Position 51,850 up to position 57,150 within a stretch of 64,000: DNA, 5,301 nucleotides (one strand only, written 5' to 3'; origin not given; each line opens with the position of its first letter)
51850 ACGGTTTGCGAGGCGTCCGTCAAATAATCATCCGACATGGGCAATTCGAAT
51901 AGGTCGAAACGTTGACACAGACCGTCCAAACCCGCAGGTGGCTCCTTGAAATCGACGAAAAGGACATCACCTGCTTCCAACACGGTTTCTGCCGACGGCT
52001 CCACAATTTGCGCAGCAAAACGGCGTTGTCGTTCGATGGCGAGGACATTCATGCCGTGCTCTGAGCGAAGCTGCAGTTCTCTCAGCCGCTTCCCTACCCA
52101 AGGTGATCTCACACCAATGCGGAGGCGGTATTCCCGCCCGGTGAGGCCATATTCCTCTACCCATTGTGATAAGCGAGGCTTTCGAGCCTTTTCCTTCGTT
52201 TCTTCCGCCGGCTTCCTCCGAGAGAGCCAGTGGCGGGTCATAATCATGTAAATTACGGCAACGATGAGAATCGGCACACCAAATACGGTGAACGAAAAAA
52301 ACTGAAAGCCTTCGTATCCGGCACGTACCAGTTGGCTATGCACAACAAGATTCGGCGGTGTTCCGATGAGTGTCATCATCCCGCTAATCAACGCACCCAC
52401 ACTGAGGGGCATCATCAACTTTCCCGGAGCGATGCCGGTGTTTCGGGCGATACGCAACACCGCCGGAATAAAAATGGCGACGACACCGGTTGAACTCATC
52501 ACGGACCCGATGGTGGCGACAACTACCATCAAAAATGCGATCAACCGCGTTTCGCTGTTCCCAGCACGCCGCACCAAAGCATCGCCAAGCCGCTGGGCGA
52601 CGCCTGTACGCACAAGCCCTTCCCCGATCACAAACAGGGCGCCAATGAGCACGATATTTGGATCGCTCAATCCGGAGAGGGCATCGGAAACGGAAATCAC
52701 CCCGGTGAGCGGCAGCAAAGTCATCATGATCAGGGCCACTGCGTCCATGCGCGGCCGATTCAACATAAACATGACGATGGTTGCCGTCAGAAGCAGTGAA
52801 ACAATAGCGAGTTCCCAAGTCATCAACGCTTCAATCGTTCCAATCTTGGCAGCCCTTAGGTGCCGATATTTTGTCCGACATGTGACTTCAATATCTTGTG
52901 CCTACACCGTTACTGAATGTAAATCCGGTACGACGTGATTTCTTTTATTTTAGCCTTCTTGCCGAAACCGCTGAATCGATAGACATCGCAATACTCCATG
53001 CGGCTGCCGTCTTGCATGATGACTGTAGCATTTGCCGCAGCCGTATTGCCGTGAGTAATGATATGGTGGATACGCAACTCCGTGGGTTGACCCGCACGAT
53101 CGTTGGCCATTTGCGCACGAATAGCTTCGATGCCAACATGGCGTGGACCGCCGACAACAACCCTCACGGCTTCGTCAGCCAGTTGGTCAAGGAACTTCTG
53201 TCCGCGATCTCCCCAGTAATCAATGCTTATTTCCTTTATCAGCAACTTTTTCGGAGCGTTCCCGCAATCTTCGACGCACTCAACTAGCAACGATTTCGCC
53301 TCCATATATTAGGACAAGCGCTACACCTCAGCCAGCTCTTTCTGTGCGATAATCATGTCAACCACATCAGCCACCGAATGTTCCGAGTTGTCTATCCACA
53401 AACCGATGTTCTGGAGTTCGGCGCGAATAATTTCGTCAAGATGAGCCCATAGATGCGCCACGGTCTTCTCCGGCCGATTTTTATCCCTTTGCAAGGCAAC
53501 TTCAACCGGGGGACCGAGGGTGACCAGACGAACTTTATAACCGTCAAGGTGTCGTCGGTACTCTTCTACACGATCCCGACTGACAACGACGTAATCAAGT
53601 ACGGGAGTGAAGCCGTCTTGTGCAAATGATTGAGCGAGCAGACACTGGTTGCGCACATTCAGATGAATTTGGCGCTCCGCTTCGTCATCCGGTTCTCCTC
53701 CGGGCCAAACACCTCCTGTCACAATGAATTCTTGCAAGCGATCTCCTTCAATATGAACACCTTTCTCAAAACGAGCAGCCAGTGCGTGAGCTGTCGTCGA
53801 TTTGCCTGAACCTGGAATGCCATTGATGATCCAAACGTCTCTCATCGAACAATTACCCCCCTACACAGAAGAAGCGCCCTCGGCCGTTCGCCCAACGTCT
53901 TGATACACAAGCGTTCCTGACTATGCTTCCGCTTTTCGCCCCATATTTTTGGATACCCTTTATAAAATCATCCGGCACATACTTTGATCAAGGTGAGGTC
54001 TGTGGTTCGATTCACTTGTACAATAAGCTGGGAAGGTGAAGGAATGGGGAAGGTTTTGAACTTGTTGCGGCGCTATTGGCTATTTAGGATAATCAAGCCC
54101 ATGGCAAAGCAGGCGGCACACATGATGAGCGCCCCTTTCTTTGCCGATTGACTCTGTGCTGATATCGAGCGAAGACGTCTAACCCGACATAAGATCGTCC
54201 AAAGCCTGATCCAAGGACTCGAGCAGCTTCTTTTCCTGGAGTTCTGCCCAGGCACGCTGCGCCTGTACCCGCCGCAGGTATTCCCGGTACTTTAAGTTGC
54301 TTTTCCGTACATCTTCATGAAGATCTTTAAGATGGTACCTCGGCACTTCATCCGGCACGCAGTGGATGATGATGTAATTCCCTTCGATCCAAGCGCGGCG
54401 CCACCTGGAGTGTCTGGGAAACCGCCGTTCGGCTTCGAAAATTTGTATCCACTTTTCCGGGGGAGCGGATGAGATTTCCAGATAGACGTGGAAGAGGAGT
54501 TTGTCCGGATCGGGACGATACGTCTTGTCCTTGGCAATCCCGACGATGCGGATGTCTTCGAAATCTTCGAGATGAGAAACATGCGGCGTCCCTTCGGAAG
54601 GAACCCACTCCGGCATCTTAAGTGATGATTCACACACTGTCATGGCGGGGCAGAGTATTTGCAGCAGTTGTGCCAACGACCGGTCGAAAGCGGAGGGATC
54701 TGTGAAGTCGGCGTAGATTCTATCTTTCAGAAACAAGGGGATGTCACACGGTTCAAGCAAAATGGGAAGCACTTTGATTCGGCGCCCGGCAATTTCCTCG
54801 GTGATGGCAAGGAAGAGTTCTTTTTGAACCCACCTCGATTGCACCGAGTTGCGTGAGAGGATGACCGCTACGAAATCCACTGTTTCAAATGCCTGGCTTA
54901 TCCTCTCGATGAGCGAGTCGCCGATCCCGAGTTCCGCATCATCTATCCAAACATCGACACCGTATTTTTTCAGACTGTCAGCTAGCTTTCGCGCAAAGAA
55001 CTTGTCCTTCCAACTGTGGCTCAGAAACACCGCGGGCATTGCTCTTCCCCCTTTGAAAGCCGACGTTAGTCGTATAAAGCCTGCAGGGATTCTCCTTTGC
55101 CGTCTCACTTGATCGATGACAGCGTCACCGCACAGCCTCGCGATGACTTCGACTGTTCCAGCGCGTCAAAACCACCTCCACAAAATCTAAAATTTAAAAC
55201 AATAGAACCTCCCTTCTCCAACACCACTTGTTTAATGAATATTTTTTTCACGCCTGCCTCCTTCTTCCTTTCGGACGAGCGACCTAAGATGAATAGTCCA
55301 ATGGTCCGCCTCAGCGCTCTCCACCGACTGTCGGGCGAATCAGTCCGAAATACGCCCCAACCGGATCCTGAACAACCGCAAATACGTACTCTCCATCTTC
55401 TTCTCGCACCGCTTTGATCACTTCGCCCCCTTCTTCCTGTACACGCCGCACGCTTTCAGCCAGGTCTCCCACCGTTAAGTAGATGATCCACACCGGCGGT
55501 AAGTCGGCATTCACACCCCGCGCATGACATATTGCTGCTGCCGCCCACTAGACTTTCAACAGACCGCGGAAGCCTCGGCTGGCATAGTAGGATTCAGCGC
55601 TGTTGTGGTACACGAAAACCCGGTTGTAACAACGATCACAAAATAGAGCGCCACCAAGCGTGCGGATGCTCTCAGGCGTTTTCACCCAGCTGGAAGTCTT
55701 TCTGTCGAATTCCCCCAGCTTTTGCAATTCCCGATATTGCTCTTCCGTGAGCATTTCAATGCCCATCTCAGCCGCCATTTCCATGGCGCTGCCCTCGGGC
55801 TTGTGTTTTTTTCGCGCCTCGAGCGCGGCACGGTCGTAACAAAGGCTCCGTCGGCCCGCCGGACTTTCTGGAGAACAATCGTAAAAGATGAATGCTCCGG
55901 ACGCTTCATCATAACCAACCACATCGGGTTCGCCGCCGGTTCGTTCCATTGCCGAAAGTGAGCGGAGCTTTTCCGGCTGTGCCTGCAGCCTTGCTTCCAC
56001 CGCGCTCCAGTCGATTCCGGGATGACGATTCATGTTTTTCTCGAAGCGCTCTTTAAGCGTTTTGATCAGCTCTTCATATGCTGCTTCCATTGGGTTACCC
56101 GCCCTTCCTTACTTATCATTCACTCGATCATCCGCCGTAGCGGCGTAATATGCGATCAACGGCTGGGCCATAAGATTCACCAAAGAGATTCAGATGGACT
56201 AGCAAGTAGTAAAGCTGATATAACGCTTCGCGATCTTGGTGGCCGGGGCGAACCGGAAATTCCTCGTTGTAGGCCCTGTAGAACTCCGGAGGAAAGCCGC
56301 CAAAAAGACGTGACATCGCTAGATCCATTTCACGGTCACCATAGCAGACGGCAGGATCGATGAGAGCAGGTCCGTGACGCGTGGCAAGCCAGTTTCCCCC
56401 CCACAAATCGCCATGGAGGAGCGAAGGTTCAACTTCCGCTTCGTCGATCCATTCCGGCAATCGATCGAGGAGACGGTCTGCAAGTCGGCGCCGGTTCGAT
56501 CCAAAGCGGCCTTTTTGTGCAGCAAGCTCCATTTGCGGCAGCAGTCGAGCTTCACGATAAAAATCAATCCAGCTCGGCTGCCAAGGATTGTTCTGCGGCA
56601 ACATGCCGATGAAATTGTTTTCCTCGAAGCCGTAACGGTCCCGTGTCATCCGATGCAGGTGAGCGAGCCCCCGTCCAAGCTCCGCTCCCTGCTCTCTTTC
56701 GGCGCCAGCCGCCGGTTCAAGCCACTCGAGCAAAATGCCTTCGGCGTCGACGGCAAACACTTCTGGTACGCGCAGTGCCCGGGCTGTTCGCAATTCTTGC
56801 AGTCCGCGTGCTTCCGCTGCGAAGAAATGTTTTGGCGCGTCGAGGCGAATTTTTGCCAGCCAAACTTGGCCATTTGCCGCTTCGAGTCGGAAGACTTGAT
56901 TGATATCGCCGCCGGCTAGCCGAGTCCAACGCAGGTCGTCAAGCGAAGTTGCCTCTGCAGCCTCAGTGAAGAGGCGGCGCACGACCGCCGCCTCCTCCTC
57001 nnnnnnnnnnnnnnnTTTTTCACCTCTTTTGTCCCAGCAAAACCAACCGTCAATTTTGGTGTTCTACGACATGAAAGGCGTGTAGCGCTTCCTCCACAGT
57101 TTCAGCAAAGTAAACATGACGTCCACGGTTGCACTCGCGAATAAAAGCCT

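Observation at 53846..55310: Orphan TIR-domain protein with an unassignable C-terminal domain in an AT-rich islet: candidate single-gene NADase defence module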

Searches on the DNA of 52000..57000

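Call 60: search_rna_families(source=window, start=52000, end=57000, threshold=evalue, max_evalue=1)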
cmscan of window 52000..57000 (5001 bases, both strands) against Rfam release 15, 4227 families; matches with E-value up to 1: 0.
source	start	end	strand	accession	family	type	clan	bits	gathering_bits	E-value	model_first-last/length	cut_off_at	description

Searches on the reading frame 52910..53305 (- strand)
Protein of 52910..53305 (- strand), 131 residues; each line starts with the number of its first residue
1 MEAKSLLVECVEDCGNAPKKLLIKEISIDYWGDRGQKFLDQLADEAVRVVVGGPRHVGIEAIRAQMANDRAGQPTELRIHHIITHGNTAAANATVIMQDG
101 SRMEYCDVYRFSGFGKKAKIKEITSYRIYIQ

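Call 4: search_protein_families(library=pfam, proteins=[window:52910-53305:-], max_evalue=0.01)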
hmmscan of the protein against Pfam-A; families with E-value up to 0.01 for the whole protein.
window:52910-53305:- (131 aa): 1 family
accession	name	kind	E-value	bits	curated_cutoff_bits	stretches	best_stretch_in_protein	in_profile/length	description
PF12680.13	SnoaL_2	-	2.7e-08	34.8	27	1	36-113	14-96/102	SnoaL-like domain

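Call 5: search_protein_families(library=padloc, proteins=[window:52910-53305:-], max_evalue=0.01)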
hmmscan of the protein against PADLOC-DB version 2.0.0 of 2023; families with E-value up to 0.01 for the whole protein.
window:52910-53305:- (131 aa): 0 families

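Call 14: search_protein_families(library=ncbifam, proteins=[window:52910-53305:-], max_evalue=0.1)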
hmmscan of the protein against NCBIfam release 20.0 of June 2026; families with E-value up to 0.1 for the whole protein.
window:52910-53305:- (131 aa): 2 families
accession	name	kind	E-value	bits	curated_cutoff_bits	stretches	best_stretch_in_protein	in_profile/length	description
NF009040.0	PRK12373.1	equivalog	0.021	14.5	514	1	8-57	135-184/400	NADH-quinone oxidoreductase subunit E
TIGR02246.1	TIGR02246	subfamily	0.098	12.6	33.95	0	35-95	22-86/128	SgcJ/EcaC family oxidoreductase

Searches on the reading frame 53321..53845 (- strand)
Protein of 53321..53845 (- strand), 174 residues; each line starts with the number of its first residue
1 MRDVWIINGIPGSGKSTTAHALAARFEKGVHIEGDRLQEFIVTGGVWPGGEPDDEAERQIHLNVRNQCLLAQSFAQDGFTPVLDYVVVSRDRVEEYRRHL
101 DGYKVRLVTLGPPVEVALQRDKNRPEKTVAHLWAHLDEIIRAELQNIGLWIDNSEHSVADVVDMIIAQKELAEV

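Call 4: search_protein_families(library=pfam, proteins=[window:53321-53845:-], max_evalue=0.01)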
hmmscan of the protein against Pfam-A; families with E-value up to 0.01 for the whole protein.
window:53321-53845:- (174 aa): 9 families
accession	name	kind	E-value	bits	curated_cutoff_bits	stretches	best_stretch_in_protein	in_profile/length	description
PF13671.12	AAA_33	-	3.8e-11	43.9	27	1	4-127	1-121/143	AAA domain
PF07931.18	CPT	-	1.1e-07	32.2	22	1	4-166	3-168/172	Chloramphenicol phosphotransferase-like protein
PF06414.18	Zeta_toxin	-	1.6e-06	28.2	22.3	1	4-130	18-149/199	Zeta toxin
PF13238.12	AAA_18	-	5.9e-06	27.2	29.4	1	6-125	2-112/128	AAA domain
PF13521.12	AAA_28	-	0.00071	20.3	27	0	6-148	3-150/164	AAA domain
PF13207.12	AAA_17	-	0.0011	19.6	27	1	9-55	2-44/136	AAA domain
PF20720.3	nSTAND3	-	0.0026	17.9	27.2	1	4-28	19-43/155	Novel STAND NTPase 3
PF13481.12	AAA_25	-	0.0028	17.8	27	1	3-141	34-178/195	AAA domain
PF01583.26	APS_kinase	-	0.003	18.1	21.1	1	6-122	6-119/152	Adenylylsulphate kinase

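Call 5: search_protein_families(library=padloc, proteins=[window:53321-53845:-], max_evalue=0.01)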
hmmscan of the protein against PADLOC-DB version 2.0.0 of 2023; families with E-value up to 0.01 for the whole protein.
window:53321-53845:- (174 aa): 1 family
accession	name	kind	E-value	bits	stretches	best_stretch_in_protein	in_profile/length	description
PDLC04140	mad8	-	0.00036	18.2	1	2-28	27-53/314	mads_8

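Call 14: search_protein_families(library=ncbifam, proteins=[window:53321-53845:-], max_evalue=0.1)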
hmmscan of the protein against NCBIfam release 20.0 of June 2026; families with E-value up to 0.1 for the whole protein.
window:53321-53845:- (174 aa): 18 families
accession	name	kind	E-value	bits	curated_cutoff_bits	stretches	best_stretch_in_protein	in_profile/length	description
NF038208.1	garosamine_AAA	equivalog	2.1e-05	24.3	170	1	5-124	3-113/167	Gar/GrdA family gentamicin resistance ATP-binding protein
NF004041.0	PRK05541.1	subfamily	0.00012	22.2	127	1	4-122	10-120/176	adenylyl-sulfate kinase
TIGR01313.1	therm_gnt_kin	subfamily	0.0011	18.7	113.75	1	6-67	2-61/164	gluconokinase, GntK/IdnK-type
NF005250.0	PRK06761.1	equivalog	0.0012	17.9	270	1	3-25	4-26/282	hypothetical protein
TIGR00455.1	apsK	equivalog_domain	0.0018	17.9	138.7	1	5-122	22-134/184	adenylyl-sulfate kinase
NF006743.0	PRK09270.1-2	equivalog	0.0048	16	227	1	2-29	28-55/217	nucleoside/nucleotide kinase family protein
NF008583.0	PRK11545.1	equivalog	0.0058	16.1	265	1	3-71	9-75/177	gluconokinase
NF005252.0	PRK06762.1-3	equivalog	0.0071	16.1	258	1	6-125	15-126/189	hypothetical protein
NF005926.0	PRK07940.1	equivalog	0.011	15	300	1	2-26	37-61/394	DNA polymerase III subunit delta'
NF001385.0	PRK00279.2-3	equivalog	0.013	15.1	315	1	4-41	6-43/213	adenylate kinase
TIGR01351.1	adk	subfamily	0.016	14.8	168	1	5-35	2-32/212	adenylate kinase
TIGR02173.1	cyt_kin_arch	equivalog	0.025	14.6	102.1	1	6-27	4-25/169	(d)CMP kinase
NF006746.0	PRK09270.1-5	subfamily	0.045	12.7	250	1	5-28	24-47/210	nucleoside/nucleotide kinase family protein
NF010335.0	PRK13764.1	equivalog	0.045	12.3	340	1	6-28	267-289/613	ATPase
NF005115.0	PRK06547.1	equivalog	0.048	13.1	173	1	5-30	18-43/172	hypothetical protein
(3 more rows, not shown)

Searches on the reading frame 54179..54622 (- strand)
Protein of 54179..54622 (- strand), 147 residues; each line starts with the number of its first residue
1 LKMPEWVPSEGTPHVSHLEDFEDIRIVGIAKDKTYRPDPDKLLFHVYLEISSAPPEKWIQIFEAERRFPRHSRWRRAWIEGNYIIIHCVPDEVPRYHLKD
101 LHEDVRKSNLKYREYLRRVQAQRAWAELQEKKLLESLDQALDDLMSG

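Call 14: search_protein_families(library=ncbifam, proteins=[window:54179-54622:-], max_evalue=0.1)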
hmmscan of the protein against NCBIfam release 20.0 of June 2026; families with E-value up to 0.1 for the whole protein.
window:54179-54622:- (147 aa): 0 families

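Call 15: search_protein_families(library=pfam, proteins=[window:54179-54622:-], max_evalue=1)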
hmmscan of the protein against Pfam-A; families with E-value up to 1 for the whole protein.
window:54179-54622:- (147 aa): 0 families

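Call 56: search_dna_similar(query=window:54182-54568:-, collection=phages, mode=protein, max_evalue=0.001)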
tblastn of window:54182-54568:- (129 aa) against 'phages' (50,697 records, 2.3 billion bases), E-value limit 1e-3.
No match.

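Call 57: search_dna_similar(query=window:54182-54568:-, collection=plasmids, mode=protein, max_evalue=0.001)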
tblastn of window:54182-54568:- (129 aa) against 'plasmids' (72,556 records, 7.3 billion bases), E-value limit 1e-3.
No match.

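Call 78: search_protein_families(library=phrogs, proteins=[window:54182-54568:-], max_evalue=0.1)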
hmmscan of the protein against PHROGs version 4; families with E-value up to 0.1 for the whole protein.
window:54182-54568:- (129 aa): 1 family
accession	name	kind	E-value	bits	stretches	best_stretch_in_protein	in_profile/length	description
phrog_26863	-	unknown function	9.4e-05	23.4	1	28-95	19-81/87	-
